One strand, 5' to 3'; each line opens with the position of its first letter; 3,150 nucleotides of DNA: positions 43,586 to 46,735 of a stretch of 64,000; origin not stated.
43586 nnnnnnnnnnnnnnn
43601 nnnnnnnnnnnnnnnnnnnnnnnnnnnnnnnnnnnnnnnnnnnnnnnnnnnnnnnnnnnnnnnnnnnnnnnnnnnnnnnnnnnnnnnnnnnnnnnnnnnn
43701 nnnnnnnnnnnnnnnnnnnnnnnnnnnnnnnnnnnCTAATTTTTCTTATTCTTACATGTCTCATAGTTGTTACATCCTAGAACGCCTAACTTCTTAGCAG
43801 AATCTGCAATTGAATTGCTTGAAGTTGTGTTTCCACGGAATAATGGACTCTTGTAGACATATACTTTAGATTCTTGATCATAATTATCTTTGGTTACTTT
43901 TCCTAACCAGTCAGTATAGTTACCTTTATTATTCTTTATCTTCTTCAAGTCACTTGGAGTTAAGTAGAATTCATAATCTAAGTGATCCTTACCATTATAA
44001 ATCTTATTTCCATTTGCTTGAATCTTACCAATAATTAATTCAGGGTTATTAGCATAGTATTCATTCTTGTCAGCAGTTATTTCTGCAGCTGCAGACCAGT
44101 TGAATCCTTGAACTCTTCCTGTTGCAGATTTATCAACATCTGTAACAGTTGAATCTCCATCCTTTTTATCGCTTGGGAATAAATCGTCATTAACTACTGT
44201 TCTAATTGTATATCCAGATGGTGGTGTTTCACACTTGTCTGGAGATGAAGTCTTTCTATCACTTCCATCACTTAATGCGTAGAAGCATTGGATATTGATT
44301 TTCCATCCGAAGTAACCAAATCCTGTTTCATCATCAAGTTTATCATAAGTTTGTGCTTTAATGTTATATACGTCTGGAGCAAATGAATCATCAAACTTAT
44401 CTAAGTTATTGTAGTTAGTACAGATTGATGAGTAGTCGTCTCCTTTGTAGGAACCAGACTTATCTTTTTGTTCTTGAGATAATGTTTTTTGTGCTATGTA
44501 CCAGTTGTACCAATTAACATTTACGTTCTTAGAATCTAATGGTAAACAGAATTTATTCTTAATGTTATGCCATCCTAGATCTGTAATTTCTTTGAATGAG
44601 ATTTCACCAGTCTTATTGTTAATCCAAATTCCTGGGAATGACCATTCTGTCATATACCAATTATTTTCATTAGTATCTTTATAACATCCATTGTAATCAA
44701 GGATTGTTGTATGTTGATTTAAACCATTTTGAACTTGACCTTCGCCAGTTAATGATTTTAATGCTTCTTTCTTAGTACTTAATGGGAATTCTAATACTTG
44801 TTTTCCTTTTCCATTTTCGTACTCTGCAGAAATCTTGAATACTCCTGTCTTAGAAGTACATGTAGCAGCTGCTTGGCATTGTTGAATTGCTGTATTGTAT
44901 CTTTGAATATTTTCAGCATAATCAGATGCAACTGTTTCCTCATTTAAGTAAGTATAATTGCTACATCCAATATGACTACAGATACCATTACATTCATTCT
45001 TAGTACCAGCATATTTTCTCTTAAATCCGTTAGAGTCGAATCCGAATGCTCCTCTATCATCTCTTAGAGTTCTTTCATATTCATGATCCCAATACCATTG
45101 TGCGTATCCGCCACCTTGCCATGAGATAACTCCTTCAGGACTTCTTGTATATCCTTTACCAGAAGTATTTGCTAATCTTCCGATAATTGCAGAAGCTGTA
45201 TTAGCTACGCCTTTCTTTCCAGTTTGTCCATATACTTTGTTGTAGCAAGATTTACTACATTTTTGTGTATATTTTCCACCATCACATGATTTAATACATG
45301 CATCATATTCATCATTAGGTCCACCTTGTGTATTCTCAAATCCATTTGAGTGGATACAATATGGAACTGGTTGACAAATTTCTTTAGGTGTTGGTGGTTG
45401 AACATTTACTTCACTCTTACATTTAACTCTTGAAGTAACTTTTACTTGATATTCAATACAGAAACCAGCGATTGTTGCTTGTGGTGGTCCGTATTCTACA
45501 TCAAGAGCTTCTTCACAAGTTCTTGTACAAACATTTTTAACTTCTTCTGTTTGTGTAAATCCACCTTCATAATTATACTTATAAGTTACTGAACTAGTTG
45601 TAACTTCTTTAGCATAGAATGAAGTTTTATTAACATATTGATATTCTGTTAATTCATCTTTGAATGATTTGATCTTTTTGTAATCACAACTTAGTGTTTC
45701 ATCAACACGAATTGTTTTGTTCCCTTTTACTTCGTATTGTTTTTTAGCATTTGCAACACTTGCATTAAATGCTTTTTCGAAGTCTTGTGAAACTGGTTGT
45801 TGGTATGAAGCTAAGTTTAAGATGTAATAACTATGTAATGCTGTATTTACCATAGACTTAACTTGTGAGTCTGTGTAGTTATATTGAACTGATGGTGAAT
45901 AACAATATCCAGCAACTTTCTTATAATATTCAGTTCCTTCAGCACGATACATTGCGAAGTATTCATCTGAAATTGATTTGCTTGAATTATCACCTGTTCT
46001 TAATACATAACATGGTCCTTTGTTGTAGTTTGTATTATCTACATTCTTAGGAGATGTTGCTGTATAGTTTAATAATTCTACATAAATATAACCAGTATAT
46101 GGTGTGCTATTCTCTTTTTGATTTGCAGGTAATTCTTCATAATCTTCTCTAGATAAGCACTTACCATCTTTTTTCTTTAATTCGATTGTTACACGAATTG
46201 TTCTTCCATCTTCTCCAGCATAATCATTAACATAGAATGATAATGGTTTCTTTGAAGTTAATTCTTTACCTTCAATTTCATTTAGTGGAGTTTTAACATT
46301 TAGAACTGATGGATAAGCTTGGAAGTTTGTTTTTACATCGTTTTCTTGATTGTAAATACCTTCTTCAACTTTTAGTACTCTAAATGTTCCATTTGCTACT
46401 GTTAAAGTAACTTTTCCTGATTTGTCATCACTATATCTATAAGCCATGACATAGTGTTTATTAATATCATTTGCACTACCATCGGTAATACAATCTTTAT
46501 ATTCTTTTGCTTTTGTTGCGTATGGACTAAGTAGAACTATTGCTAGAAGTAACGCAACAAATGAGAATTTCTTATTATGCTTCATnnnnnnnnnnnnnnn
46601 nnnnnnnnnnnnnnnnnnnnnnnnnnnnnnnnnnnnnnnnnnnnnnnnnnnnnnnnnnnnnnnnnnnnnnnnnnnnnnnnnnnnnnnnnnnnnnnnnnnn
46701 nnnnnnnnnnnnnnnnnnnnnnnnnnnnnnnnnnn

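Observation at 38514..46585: Two giant cysteine-rich secreted paralogs of unrecognised family, sharing a 60/61-nt identical DNA patch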

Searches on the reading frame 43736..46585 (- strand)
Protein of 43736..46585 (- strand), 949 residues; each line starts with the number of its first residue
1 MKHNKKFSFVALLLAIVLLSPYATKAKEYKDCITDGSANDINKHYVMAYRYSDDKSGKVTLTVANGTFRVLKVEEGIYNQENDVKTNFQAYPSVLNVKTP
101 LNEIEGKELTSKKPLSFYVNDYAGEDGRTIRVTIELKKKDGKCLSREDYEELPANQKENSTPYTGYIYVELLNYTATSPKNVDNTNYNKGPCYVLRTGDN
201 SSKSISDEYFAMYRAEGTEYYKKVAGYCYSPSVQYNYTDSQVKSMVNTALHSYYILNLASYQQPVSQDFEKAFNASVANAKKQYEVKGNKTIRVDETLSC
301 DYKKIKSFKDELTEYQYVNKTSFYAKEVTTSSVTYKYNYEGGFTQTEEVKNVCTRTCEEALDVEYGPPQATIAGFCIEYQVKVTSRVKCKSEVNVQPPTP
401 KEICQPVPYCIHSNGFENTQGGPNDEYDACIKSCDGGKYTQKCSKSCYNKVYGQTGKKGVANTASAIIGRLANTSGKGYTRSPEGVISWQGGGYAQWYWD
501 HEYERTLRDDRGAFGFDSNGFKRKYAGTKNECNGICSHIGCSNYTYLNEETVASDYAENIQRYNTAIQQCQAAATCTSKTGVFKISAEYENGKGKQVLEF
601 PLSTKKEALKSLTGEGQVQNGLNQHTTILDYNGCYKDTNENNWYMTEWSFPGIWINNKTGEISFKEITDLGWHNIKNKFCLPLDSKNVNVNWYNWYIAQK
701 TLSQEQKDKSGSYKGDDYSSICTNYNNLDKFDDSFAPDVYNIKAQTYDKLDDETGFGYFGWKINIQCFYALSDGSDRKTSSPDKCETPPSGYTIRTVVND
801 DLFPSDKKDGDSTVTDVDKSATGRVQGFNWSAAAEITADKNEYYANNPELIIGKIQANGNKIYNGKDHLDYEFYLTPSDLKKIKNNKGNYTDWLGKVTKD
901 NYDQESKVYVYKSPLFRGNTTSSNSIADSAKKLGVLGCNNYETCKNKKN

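Call 5: search_protein_families(library=pfam, proteins=[window:43736-46585:-], max_evalue=0.01)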
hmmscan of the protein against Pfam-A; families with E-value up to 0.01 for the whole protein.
window:43736-46585:- (949 aa): 0 families

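Call 8: search_protein_families(library=ncbifam, proteins=[window:43736-46585:-], max_evalue=0.01)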
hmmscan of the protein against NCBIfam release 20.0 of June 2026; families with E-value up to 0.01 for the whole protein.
window:43736-46585:- (949 aa): 0 families

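Call 10: search_solved_structures(query=window:43736-46585:-, max_evalue=1)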
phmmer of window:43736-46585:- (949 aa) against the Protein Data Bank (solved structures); distinct sequences matched with E-value up to 1: 3.
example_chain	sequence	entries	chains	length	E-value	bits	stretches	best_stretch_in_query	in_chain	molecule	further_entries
8yvw_A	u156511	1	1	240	0.65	11.2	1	826-909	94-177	(S)-2-haloacid dehalogenase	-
3smv_A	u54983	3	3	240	0.65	11.2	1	826-909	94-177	(S)-2-haloacid dehalogenase | L-azetidine-2-carboxylate hydrolase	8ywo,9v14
8s61_A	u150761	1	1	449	0.87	10.8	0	209-262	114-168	Thiamine transporter 2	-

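Call 11: find_homologous_proteins(query=window:43736-46585:-, max_evalue=0.001)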
Query window:43736-46585:- (949 aa): 120 proteins with E <= 0.001 among 8000 candidates.
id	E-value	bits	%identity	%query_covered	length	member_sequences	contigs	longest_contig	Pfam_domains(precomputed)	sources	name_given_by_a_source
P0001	0.0e+0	2043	92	100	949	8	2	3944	-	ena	-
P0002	0.0e+0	1785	80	100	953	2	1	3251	-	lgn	-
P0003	0.0e+0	1401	81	77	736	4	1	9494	-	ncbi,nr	ncbi:MAG: hypothetical protein IJ193_06865, partial [Bacilli bacterium]|nr:hypothetical protein [Bac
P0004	6.8e-284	963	49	99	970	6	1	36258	-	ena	-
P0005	1.9e-276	938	49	99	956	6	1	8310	-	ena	-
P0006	6.6e-216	738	41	99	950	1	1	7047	-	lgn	-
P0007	1.2e-210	720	42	97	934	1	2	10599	-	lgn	-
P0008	1.2e-206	707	41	97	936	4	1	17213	-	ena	-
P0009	8.6e-179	615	39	99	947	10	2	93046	-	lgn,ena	-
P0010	1.2e-160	555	37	99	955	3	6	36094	-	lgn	-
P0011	1.3e-160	555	37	100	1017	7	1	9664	-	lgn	-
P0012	1.5e-155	538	36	96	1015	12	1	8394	-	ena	-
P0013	1.7e-153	531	38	99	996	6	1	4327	-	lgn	-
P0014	7.1e-145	503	37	88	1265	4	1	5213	-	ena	-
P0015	2.7e-139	484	34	99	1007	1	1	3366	-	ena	-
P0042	2.6e-103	365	30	99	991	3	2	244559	-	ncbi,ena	-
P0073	1.5e-84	303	33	80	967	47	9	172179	-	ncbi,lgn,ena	-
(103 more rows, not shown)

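Call 16: find_encoding_contigs(protein=P0042, flank=10000, max_places=2)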
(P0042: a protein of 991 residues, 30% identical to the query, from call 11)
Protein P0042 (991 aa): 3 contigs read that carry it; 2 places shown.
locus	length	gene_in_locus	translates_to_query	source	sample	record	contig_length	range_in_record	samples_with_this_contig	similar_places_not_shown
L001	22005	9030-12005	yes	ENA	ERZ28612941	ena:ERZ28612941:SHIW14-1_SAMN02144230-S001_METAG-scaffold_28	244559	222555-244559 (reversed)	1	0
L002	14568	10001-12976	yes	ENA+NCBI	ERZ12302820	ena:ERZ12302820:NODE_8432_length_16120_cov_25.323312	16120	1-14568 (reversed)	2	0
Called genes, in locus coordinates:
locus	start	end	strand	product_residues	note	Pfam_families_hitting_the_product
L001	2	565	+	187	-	?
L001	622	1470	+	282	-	PF01136:Peptidase_U32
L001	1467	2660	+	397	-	PF01136:Peptidase_U32, PF16325:Peptidase_U32_C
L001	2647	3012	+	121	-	-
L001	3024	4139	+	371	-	PF01966:HD, PF13286:HD_assoc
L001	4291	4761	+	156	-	PF03449:GreA_GreB_N, PF01272:GreA_GreB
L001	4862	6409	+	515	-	-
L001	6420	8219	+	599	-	PF16403:Bact_surface_Ig-like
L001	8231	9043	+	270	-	-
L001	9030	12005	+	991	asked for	-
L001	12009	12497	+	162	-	PF17424:DUF5411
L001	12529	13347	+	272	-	PF08666:SAF (faint)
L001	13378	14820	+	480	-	PF00437:T2SSE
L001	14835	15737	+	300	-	-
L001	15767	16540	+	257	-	-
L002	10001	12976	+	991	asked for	-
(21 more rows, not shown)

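Call 17: find_encoding_contigs(protein=P0073, flank=10000, max_places=2)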
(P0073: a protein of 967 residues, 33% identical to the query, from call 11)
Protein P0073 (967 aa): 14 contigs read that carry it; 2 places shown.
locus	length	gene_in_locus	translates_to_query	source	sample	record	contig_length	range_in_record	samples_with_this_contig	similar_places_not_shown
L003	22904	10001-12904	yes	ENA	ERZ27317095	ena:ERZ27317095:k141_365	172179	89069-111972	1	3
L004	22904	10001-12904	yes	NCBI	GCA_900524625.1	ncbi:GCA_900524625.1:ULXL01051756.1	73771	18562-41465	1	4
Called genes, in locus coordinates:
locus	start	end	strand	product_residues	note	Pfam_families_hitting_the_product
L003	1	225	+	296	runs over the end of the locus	PF00877:NLPC_P60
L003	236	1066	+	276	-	-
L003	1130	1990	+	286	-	PF01136:Peptidase_U32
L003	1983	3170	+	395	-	PF01136:Peptidase_U32, PF16325:Peptidase_U32_C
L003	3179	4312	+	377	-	PF01966:HD, PF13286:HD_assoc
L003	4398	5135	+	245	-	-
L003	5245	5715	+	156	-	PF03449:GreA_GreB_N, PF01272:GreA_GreB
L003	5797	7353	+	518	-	-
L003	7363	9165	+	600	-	PF16403:Bact_surface_Ig-like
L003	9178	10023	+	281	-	PF04203:Sortase (weak)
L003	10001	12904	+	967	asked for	-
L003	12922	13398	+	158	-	PF17424:DUF5411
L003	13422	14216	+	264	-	PF16976:RcpC (weak)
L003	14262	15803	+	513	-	PF00437:T2SSE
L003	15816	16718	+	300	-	-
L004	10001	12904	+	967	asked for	-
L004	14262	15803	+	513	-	PF00437:T2SSE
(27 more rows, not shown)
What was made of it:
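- On Tad/Flp pilus system (the cluster): Orthologues carry PF00437 (calls 16, 17).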

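Call 22: find_encoding_contigs(protein=P0014, flank=10000, max_places=3)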
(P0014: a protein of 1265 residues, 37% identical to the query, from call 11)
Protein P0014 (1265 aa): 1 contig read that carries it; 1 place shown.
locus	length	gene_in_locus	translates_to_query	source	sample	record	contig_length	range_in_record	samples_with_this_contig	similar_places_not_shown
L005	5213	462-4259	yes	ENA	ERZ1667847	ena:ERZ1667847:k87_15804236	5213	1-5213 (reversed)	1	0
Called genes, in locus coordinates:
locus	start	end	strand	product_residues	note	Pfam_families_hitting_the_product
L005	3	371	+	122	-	?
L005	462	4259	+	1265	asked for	-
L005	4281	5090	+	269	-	PF16976:RcpC (faint)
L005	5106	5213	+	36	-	?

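Call 23: find_encoding_contigs(protein=P0002, flank=10000, max_places=3)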
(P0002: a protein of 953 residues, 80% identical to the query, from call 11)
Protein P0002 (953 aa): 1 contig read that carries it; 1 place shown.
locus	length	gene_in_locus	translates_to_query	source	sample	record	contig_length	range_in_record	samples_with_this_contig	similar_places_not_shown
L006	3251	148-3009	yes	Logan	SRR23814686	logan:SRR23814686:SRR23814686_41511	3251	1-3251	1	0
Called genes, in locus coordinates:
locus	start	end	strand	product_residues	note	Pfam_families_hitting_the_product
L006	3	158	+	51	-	?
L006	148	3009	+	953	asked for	-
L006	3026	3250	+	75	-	?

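Call 24: find_encoding_contigs(protein=P0004, flank=10000, max_places=2)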
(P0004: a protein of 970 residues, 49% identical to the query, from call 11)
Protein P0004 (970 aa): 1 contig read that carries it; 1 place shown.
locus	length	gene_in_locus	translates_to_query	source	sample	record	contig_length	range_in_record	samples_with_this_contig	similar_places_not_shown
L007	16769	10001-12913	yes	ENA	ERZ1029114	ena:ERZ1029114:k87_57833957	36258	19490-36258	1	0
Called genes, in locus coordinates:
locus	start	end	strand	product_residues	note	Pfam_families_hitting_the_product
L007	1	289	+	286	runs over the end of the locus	PF01136:Peptidase_U32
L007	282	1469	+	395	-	PF01136:Peptidase_U32, PF16325:Peptidase_U32_C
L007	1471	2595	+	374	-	PF01966:HD, PF13286:HD_assoc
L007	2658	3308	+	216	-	-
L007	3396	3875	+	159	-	PF03449:GreA_GreB_N, PF01272:GreA_GreB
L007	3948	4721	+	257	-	-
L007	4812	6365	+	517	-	-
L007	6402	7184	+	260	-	PF16976:RcpC (weak)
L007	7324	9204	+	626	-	PF16403:Bact_surface_Ig-like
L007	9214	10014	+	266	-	PF04203:Sortase (weak)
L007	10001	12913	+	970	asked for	-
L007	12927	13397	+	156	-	PF17424:DUF5411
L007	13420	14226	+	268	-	PF16976:RcpC (weak)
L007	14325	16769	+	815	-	?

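Call 26: predict_structure(alignment_id=A1)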
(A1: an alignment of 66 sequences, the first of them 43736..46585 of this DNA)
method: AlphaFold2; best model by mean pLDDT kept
length: 949 residues; sequences in the alignment: 66
mean_pLDDT: 77.6   pTM: 0.58
mean pLDDT of the five models: 77.6, 75.9, 74.8, 73.9, 72.5
residues with pLDDT >= 90: 281; 70-90: 409; 50-70: 181; < 50: 78
segments of 3 or more residues with pLDDT < 50: 1-5, 19-31, 34-38, 416-424, 453-475, 709-714, 778-784, 786-791
pLDDT, mean of each block of 10 residues (from residue 1): 46 55 35 49 78 87 90 88 73 93 94 94 84 88 82 76 83 89 93 95 93 93 93 92 93 78 75 94 81 86 71 79 92 92 91 87 93 87 92 82 90 53 53 71 71 42 31 60 89 86 80 78 65 77 92 91 84 74 93 91 78 80 85 88 93 83 84 89 88 78 52 51 57 83 82 83 94 60 47 60 63 62 65 73 81 77 69 79 67 63 78 71 71 76 75
secondary structure, 60 per line:
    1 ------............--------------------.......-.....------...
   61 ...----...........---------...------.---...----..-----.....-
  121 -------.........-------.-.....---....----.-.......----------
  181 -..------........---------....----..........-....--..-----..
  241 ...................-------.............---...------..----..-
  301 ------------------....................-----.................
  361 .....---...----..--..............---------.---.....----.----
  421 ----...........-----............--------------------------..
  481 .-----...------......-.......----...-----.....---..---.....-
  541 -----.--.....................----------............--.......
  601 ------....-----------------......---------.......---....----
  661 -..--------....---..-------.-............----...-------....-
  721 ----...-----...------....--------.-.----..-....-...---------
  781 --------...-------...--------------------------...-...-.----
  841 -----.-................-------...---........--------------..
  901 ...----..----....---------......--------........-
elements in order (helices of 4 or more, strands of 3 or more residues): H7-18 H39-45 E47-51 E58-63 E68-78 E88-90 E115-119 E128-136 H146-150 H154-157 E164-170 H190-197 H207-210 H215-224 H226-229 H239-259 H267-279 E283-285 E319-338 E344-365 E369-371 E380-393 E407-411 H425-435 H441-452 E479-481 E487-489 H496-501 H503-509 E514-516 E522-526 E535-539 H549-569 E580-591 E594-600 E607-610 E628-633 E643-649 E653-656 E672-675 H690-701 H716-719 E742-745 E764-767 E769-771 H848-863 E871-873 H877-884 H914-917 E930-932 H941-948
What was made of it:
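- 45245..45298 (-): Twin CX3C (C430-x3-C434 ... C443-x3-C447) on two predicted helices of B. It is probably a hairpin stapled by disulfides. The equivalent in A is 40149-40202. Helices 425-435 and 441-452 appear in the model (call 26).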

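Call 27: search_protein_representatives(alignment_id=A1)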
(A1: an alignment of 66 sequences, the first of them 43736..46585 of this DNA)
Query: 66 sequences, 953 profile positions. Proteins with E-value up to 0.001 (for the whole library): 694; up to 1e-10: 637; up to 1e-30: 515. The best 150 are listed.
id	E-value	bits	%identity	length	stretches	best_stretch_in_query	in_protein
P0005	0.0e+00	1050.6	-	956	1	3-944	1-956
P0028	3.7e-292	988.7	-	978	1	3-950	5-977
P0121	3.3e-286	969.0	-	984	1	2-944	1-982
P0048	9.9e-281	950.9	-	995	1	3-949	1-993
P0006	1.4e-280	950.4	-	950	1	3-943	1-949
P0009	9.1e-279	944.4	-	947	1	1-948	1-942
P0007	1.4e-278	943.8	-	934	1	3-943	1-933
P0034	2.3e-277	939.8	-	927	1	3-936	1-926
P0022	2.4e-277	939.7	-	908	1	3-944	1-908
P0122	5.5e-272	922.0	-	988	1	4-947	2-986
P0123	1.1e-271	921.0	-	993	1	3-944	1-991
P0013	2.4e-267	906.6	-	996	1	3-946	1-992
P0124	1.4e-257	874.3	-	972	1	3-939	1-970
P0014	2.9e-256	869.9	-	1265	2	32-948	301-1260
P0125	4.1e-255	866.1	-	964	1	3-939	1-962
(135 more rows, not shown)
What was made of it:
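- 43736..46585 (-): GIANT B, the 949-aa canonical family member. 120 and 694 homologues (calls 11, 27).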

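Call 30: fold_search(model_id=the predicted structure, library=pdb)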
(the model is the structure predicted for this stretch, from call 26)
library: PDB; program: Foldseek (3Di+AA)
matches with E <= 10: 388; with E <= 0.001: 0
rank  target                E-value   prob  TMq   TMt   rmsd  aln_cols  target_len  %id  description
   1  6bu0_A                1.4e-01  0.28  0.06  0.27   8.9       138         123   10  Crystal structure of the PI3KC2alpha C2 domain in complex with IP6 (released 2018-10-17)
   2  4lcv_C                1.4e-01  0.21  0.05  0.26  16.2       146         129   13  Crystal Structure of DOC2B C2A domain (released 2013-09-11)
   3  1l6p                  1.8e-01  0.60  0.08  0.45  10.5       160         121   10  N-terminal of DsbD (residues 20-144) from E. coli. (released 2002-06-12)
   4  8fj5_A                1.8e-01  0.51  0.08  0.33   8.5       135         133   14  Structure of the Haloferax volcanii archaeal type IV pilus (released 2023-06-28)
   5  7u1s_A                1.8e-01  0.41  0.09  0.19   9.6       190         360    8  Cryo-EM structure of the pancreatic ATP-sensitive potassium channel bound to ATP and repaglinide with SUR1-out conform (released 2022-08-31)
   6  9cqj_D                2.6e-01  0.44  0.07  0.41   7.0       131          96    6  CRYSTAL STRUCTURE OF GAGA-DOG HSP47(36-418) IN COMPLEX WITH ADNECTIN-53 (released 2024-10-30)
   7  3es6_B                2.6e-01  0.23  0.06  0.26   9.8       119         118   12  Crystal structure of the novel complex formed between Zinc 2-glycoprotein (ZAG) and Prolactin inducible protein (PIP)  (released 2008-10-28)
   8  8hgi_D                3.0e-01  0.47  0.08  0.41   6.7       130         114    9  Crystal structure of VNAR aGFP14 in complex with GFP (released 2023-09-27)
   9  4lcv_D                3.2e-01  0.15  0.05  0.27  16.2       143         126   13  Crystal Structure of DOC2B C2A domain (released 2013-09-11)
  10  6bty_A                3.3e-01  0.15  0.06  0.25   9.3       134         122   11  Crystal structure of the PI3KC2alpha C2 domain in space group P41212 (released 2018-10-17)
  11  8hgi_C                3.9e-01  0.44  0.07  0.37   5.5        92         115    9  Crystal structure of VNAR aGFP14 in complex with GFP (released 2023-09-27)
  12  6eff_A                3.9e-01  0.15  0.07  0.22  11.1       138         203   17  NCTC10712 (released 2020-02-19)
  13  4lcv_A                3.9e-01  0.14  0.05  0.28  16.2       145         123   16  Crystal Structure of DOC2B C2A domain (released 2013-09-11)
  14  3vmo_A                3.9e-01  0.14  0.07  0.10  17.3       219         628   10  Crystal structure of dextranase from Streptococcus mutans in complex with isomaltotriose (released 2012-02-15)
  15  1vrs_A                4.1e-01  0.44  0.08  0.47  11.0       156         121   10  Crystal structure of the disulfide-linked complex between the N-terminal and C-terminal domain of the electron transfe (released 2005-07-12)
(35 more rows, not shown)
